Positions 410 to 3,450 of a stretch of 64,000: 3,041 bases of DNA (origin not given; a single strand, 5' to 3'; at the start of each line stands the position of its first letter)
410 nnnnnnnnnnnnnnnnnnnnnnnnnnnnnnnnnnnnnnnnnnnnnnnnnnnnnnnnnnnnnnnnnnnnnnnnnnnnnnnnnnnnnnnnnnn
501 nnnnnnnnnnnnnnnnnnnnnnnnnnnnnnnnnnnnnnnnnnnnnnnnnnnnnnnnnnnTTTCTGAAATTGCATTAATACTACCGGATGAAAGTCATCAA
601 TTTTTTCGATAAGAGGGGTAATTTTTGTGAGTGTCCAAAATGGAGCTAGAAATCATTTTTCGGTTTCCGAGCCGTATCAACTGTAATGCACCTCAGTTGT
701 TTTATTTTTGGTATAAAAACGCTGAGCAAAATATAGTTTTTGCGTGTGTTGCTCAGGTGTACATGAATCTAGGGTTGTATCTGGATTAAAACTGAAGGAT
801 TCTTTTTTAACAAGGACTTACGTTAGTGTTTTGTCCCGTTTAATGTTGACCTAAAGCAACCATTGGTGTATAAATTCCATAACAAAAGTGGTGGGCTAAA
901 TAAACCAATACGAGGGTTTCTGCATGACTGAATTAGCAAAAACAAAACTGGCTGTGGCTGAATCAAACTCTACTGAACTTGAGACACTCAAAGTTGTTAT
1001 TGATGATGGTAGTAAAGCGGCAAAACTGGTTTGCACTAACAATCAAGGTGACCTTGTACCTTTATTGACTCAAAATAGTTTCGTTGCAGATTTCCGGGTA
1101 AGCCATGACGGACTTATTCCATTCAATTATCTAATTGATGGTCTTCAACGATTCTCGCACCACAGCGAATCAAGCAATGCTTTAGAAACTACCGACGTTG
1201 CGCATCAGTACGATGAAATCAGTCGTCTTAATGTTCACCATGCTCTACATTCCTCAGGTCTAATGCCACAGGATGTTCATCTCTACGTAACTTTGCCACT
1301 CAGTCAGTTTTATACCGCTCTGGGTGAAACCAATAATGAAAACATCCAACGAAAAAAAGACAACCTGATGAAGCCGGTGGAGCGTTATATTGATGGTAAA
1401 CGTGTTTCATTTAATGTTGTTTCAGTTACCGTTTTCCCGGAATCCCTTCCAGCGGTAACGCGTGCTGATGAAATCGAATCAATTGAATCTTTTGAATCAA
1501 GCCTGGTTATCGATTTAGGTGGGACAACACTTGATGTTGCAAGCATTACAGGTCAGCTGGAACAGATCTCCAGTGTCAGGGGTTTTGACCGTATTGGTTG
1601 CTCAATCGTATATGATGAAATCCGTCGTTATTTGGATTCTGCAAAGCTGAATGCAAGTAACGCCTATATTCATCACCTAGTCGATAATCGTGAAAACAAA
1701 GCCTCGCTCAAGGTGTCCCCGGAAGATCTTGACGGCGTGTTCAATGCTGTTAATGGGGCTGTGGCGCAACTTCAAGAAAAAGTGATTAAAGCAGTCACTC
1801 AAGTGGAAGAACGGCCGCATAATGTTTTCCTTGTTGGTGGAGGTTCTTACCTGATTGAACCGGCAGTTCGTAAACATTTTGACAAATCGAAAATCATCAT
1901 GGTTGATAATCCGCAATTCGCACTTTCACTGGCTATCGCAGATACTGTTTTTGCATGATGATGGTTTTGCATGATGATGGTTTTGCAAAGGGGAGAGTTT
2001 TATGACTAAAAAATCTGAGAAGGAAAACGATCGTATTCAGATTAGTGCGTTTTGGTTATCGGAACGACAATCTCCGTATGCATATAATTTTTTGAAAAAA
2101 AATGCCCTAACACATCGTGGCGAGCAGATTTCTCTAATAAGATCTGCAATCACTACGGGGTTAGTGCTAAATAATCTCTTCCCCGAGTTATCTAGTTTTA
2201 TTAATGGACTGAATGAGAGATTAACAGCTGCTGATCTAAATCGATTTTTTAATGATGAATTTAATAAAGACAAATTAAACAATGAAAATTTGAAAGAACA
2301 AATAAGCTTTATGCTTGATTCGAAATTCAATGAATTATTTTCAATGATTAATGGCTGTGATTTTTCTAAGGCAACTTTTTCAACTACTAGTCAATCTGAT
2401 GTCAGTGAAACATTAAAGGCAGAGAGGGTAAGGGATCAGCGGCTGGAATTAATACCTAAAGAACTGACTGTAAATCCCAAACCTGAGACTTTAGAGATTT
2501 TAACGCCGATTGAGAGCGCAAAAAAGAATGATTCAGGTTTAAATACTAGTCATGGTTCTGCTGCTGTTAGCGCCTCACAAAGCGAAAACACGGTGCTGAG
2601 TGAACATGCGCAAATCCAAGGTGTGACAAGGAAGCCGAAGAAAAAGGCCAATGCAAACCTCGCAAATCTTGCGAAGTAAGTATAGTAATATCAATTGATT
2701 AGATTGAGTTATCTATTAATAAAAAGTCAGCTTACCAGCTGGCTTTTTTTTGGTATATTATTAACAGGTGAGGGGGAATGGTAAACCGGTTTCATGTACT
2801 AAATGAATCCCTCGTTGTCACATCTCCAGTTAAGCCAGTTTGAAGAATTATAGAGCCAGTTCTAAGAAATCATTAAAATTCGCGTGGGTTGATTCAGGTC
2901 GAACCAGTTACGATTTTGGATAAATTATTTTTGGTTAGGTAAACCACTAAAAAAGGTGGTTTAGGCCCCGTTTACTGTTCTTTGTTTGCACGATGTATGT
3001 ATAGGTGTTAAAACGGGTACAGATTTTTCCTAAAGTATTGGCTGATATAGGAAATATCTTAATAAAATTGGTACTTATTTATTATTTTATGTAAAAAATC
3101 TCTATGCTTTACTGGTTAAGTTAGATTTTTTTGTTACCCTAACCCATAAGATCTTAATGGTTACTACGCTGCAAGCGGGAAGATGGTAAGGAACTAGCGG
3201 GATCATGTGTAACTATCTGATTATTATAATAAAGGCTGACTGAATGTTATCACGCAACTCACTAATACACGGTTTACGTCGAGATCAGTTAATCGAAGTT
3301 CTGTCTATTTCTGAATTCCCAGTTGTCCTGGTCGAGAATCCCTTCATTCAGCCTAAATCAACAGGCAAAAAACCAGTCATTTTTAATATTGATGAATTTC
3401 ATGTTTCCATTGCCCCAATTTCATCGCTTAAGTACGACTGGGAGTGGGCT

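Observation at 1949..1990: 16-bp tandem duplication spanning the parM stop codon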

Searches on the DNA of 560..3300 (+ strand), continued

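Call 25: search_dna_similar(query=L003:1201-1365:+, collection=plasmids, mode=distant, max_rows=40)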
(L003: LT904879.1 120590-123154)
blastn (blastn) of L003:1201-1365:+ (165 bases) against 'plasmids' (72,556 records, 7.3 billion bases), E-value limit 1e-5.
Records with a match: 283; places in all: 283; records where one place covers at least 80% of the query: 283.
Best place of each record, by identity: >=99% 29; 90-95% 248; 80-90% 6.
By first word of the organism name: Escherichia 124; Salmonella 78; Citrobacter 29; Klebsiella 26; Enterobacter 15; Leclercia 4; Morganella 2; Pantoea 2; Shigella 2; Enterobacteriaceae 1.
By predicted mobility (MOB-suite, as given by PLSDB): conjugative 274; non-mobilizable 8; mobilizable 1.
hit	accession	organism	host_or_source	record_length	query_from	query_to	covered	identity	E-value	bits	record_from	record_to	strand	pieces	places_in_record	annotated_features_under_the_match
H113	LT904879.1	Salmonella enterica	Homo sapiens,not known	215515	1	165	100%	100.0%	1e-78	298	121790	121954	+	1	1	none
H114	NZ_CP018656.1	Salmonella enterica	human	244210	1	165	100%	100.0%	1e-78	298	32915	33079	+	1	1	parM: plasmid segregation protein ParM domain-containing protein | hypothetical protein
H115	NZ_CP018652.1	Salmonella enterica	human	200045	1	165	100%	100.0%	1e-78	298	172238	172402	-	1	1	parM: plasmid segregation protein ParM domain-containing protein | hypothetical protein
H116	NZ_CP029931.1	Salmonella enterica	-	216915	1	165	100%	100.0%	1e-78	298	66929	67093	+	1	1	parM: plasmid segregation protein ParM domain-containing protein | hypothetical protein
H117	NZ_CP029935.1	Salmonella enterica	-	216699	1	165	100%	100.0%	1e-78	298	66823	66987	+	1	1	parM: plasmid segregation protein ParM domain-containing protein | hypothetical protein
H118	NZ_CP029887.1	Salmonella enterica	-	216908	1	165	100%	100.0%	1e-78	298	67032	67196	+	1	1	parM: plasmid segregation protein ParM domain-containing protein | hypothetical protein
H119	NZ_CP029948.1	Salmonella enterica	-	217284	1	165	100%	100.0%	1e-78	298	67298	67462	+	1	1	parM: plasmid segregation protein ParM domain-containing protein | hypothetical protein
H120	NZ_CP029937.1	Salmonella enterica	-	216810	1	165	100%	100.0%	1e-78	298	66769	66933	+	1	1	parM: plasmid segregation protein ParM domain-containing protein | hypothetical protein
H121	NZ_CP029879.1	Salmonella enterica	-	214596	1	165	100%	100.0%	1e-78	298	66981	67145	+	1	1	parM: plasmid segregation protein ParM domain-containing protein | hypothetical protein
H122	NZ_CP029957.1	Salmonella enterica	-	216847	1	165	100%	100.0%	1e-78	298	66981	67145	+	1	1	parM: plasmid segregation protein ParM domain-containing protein | hypothetical protein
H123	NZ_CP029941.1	Salmonella enterica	-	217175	1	165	100%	100.0%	1e-78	298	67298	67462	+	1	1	parM: plasmid segregation protein ParM domain-containing protein | hypothetical protein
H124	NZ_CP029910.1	Salmonella enterica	-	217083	1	165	100%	100.0%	1e-78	298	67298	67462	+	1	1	parM: plasmid segregation protein ParM domain-containing protein | hypothetical protein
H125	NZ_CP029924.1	Salmonella enterica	-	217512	1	165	100%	100.0%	1e-78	298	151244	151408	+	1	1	parM: plasmid segregation protein ParM domain-containing protein | hypothetical protein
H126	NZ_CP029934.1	Salmonella enterica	-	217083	1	165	100%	100.0%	1e-78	298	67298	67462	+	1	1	parM: plasmid segregation protein ParM domain-containing protein | hypothetical protein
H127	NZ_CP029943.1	Salmonella enterica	-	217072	1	165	100%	100.0%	1e-78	298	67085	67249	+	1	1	parM: plasmid segregation protein ParM domain-containing protein | hypothetical protein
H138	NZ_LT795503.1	Escherichia coli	Sus scrofa domestica,pig feces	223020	1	165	100%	99.4%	5e-77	294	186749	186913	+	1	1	parM: plasmid segregation protein ParM domain-containing protein | hypothetical protein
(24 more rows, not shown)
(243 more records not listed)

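Call 26: get_annotated_region(hit=H102, flank=6000)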
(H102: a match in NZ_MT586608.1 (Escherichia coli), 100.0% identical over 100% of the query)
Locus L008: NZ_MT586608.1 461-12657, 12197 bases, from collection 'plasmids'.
description: Escherichia coli strain 99975-2 plasmid p99975-2, complete sequence
organism: Escherichia coli (NCBI taxid 562)
taxonomy: Bacteria; Pseudomonadota; Gammaproteobacteria; Enterobacterales; Enterobacteriaceae; Escherichia; Escherichia coli
host: -; source: -; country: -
typing (MOB-suite, as given by PLSDB): conjugative; replicon IncHI1A,IncQ1; relaxase MOBH; mating-pair formation MPF_F
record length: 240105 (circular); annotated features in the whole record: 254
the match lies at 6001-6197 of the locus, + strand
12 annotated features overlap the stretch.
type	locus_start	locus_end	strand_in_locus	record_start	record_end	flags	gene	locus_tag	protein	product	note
CDS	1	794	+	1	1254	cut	-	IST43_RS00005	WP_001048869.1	ParA family protein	-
CDS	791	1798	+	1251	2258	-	-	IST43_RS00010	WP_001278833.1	ParB family protein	-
CDS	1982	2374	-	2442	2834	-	-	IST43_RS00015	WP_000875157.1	hypothetical protein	-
CDS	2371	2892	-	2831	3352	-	-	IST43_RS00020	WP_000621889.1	hypothetical protein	-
CDS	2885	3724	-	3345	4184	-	-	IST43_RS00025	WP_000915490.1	hypothetical protein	-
CDS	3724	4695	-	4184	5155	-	-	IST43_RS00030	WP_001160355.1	metallophosphoesterase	-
CDS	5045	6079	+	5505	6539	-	parM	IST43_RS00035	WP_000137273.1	plasmid segregation protein ParM domain-containing protein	-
CDS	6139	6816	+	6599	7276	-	-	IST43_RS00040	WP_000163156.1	hypothetical protein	-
CDS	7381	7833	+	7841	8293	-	-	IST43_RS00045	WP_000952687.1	transfer repressor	-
CDS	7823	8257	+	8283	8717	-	-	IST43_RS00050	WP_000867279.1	plasmid transfer protein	-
CDS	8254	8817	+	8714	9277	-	-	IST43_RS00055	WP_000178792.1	plasmid transfer protein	-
CDS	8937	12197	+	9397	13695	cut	rsp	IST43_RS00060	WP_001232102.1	IncHI-type conjugal transfer protein RSP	-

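Call 27: get_annotated_region(hit=H36, flank=5000)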
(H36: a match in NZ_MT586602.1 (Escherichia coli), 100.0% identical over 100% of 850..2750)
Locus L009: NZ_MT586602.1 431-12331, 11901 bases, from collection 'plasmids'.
description: Escherichia coli strain 15S04779-4 plasmid p15S04779-4, complete sequence
organism: Escherichia coli (NCBI taxid 562)
taxonomy: Bacteria; Pseudomonadota; Gammaproteobacteria; Enterobacterales; Enterobacteriaceae; Escherichia; Escherichia coli
host: -; source: -; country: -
typing (MOB-suite, as given by PLSDB): conjugative; replicon IncHI1A,IncQ1; relaxase MOBH; mating-pair formation MPF_F
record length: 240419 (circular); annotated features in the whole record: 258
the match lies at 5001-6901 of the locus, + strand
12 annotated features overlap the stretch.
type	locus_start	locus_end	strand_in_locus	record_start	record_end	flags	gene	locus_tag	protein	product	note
CDS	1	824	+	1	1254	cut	-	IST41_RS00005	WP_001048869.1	ParA family protein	-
CDS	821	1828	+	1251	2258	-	-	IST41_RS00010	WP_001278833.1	ParB family protein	-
CDS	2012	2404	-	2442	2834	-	-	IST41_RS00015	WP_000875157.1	hypothetical protein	-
CDS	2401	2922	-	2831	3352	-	-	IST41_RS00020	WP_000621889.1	hypothetical protein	-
CDS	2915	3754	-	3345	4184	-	-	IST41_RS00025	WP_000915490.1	hypothetical protein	-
CDS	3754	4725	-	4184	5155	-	-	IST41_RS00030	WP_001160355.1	metallophosphoesterase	-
CDS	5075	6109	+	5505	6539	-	parM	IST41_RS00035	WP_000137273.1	plasmid segregation protein ParM domain-containing protein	-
CDS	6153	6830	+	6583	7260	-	-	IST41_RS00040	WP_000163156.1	hypothetical protein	-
CDS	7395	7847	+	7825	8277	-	-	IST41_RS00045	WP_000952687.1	transfer repressor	-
CDS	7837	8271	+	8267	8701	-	-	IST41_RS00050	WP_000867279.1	plasmid transfer protein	-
CDS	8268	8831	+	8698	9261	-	-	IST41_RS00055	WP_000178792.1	plasmid transfer protein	-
CDS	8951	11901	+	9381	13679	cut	rsp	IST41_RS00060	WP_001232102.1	IncHI-type conjugal transfer protein RSP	-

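Call 36: search_dna_similar(query=window:1880-2060:+, collection=ecoli_genomes, mode=distant, max_rows=60, rows=spread)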
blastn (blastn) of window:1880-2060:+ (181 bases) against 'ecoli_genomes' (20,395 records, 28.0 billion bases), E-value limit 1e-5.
Records with a match: 115; places in all: 115; records where one place covers at least 80% of the query: 115.
Genomes with a match: 113 of 5426; with a place that covers at least 80% of the query: 113. Places per genome that has any: lowest 1, median 1, highest 3. On chromosomes: 2 places; on plasmids: 113.
Best place of each record, by identity: >=99% 108; 95-99% 1; 90-95% 2; 80-90% 4.
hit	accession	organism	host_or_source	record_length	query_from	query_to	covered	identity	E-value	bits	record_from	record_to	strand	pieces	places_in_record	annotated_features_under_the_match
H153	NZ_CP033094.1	Escherichia coli strain CP53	pig feces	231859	1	181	100%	100.0%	9e-87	327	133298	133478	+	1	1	parM: plasmid segregation protein ParM domain-containing protein | hypothetical protein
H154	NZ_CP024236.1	Escherichia coli O6:H16 strain 2014EL-1346-6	missing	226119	1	181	100%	100.0%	9e-87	327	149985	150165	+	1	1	parM: plasmid segregation protein ParM domain-containing protein | hypothetical protein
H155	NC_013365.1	Escherichia coli O111:H- str. 11128 strain 11128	-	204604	1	181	100%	100.0%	9e-87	327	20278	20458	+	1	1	parM: plasmid segregation protein ParM domain-containing protein | hypothetical protein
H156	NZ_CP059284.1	Escherichia coli strain SY3626_hybrid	chicken meat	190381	1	181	100%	100.0%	9e-87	327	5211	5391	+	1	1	parM: plasmid segregation protein ParM domain-containing protein | hypothetical protein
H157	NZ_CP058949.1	Escherichia coli strain SY3626C5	missing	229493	1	181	100%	100.0%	9e-87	327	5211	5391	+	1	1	parM: plasmid segregation protein ParM domain-containing protein | hypothetical protein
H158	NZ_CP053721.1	Escherichia coli strain CP131_Sichuan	pig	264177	1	181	100%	100.0%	9e-87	327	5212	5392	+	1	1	parM: plasmid segregation protein ParM domain-containing protein | hypothetical protein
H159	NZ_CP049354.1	Escherichia coli strain T28R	pet dog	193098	1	181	100%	100.0%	9e-87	327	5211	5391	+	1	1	parM: plasmid segregation protein ParM domain-containing protein | hypothetical protein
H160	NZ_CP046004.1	Escherichia coli strain 1919D3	swine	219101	1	181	100%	100.0%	9e-87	327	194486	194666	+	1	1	parM: plasmid segregation protein ParM domain-containing protein | hypothetical protein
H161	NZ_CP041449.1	Escherichia coli strain YPE10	Pork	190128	1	181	100%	100.0%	9e-87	327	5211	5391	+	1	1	parM: plasmid segregation protein ParM domain-containing protein | hypothetical protein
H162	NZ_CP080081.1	Escherichia coli strain 19SZHZ886Rt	Homo sapiens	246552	1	181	100%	100.0%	9e-87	327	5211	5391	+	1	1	parM: plasmid segregation protein ParM domain-containing protein | hypothetical protein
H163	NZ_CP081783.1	Escherichia coli strain 0H26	-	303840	1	181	100%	100.0%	9e-87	327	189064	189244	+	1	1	parM: plasmid segregation protein ParM domain-containing protein | hypothetical protein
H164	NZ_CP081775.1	Escherichia coli strain 0H24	-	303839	1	181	100%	100.0%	9e-87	327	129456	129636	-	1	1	parM: plasmid segregation protein ParM domain-containing protein | hypothetical protein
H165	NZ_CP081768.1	Escherichia coli strain 0H18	-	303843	1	181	100%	100.0%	9e-87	327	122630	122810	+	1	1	parM: plasmid segregation protein ParM domain-containing protein | hypothetical protein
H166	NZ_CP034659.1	Escherichia coli strain ATCC 98082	missing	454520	1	181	100%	100.0%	9e-87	327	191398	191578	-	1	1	parM: plasmid segregation protein ParM domain-containing protein | hypothetical protein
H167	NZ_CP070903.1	Escherichia coli strain 99COLEC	Homo sapiens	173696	1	181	100%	100.0%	9e-87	327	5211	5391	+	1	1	parM: plasmid segregation protein ParM domain-containing protein | hypothetical protein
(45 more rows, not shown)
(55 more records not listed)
